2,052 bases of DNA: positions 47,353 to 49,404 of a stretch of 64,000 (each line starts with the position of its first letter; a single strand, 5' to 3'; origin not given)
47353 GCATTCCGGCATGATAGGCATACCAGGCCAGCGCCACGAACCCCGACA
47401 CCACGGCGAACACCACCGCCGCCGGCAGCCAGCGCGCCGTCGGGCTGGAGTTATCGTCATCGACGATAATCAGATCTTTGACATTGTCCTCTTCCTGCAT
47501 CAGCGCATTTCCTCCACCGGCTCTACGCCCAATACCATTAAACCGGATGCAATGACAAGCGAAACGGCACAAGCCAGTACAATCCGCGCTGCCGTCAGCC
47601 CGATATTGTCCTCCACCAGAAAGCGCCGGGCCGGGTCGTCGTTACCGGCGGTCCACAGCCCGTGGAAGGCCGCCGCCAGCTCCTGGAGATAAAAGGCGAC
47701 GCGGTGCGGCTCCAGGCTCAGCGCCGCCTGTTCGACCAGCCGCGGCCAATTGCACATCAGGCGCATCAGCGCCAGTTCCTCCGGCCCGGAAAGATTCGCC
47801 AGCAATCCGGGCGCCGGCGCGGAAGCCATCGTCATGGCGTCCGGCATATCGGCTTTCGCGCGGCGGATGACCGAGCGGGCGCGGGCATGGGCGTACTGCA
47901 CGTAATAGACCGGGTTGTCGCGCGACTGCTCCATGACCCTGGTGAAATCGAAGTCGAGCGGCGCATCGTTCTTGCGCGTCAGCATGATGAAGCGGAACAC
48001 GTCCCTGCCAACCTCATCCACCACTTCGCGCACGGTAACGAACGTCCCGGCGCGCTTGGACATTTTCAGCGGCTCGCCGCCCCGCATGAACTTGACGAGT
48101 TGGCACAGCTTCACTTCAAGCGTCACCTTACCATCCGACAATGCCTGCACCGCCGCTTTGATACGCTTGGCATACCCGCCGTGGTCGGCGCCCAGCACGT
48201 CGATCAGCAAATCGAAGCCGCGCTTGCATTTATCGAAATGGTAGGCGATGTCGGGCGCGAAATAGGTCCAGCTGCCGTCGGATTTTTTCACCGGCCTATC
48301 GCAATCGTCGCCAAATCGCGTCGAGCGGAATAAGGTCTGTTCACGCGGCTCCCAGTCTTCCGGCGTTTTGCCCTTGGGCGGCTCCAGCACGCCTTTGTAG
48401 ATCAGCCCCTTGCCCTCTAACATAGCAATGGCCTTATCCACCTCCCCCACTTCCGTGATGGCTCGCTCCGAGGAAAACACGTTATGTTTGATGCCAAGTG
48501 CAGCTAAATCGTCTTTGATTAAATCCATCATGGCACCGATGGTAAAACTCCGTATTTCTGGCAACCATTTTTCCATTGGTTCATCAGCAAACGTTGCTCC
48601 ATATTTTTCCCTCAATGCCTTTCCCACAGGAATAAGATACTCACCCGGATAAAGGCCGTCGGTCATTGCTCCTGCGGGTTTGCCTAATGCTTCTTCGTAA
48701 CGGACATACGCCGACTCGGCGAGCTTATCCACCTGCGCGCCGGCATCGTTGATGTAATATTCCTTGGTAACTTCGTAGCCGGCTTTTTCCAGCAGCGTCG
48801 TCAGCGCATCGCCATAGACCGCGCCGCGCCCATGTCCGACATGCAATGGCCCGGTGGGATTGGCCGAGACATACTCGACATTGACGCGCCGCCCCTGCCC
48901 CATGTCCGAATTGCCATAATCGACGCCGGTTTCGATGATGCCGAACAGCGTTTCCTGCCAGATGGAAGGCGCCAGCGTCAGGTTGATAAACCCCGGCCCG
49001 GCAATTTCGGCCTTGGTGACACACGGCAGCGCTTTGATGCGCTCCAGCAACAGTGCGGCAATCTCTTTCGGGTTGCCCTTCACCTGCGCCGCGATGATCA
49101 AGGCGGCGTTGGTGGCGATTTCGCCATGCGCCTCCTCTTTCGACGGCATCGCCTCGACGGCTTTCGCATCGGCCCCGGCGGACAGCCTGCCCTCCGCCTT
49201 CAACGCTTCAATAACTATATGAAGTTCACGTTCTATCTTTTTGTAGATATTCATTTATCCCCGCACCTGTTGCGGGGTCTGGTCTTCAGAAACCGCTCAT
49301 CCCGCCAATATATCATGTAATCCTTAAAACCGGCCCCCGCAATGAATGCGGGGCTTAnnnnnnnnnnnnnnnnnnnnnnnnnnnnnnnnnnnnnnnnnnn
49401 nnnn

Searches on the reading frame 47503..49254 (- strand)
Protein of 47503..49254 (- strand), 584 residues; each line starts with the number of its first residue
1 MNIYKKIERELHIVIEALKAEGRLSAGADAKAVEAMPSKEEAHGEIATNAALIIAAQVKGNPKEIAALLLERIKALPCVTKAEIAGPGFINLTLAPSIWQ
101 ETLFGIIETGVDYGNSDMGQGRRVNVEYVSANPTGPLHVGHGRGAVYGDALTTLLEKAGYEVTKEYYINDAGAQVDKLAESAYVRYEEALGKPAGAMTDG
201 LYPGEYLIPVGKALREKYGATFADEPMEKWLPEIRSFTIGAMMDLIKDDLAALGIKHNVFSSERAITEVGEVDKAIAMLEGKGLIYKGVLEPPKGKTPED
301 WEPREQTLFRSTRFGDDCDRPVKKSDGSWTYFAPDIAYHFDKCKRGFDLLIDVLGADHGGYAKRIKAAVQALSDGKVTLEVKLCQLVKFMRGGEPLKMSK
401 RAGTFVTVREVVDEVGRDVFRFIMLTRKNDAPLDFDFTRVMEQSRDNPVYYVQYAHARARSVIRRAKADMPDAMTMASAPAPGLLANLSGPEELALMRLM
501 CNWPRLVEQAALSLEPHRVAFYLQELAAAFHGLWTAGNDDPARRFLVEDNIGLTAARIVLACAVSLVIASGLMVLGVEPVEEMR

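Call 21: search_protein_families(library=ncbifam, proteins=[window:47503-49254:-], max_evalue=0.00001)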
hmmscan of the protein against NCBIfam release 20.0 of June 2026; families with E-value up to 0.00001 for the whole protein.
window:47503-49254:- (584 aa): 5 families
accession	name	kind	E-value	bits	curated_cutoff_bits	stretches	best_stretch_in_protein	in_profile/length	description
TIGR00456.1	argS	equivalog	1.1e-99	334.4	261.65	1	23-583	17-569/569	arginine--tRNA ligase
NF002447.0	PRK01611.3-4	equivalog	3.4e-49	167.8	460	2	8-343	6-322/613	arginine--tRNA ligase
NF002446.0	PRK01611.3-3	equivalog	2.4e-48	164.9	399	2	36-180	33-173/636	arginine--tRNA ligase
NF045898.1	ArgS_rel_codon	equivalog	3.5e-35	122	340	2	14-166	14-154/327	ArgS-related anticodon-binding protein NrtL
TIGR00435.1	cysS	equivalog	2.8e-10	39.9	340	0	397-461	265-331/466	cysteine--tRNA ligase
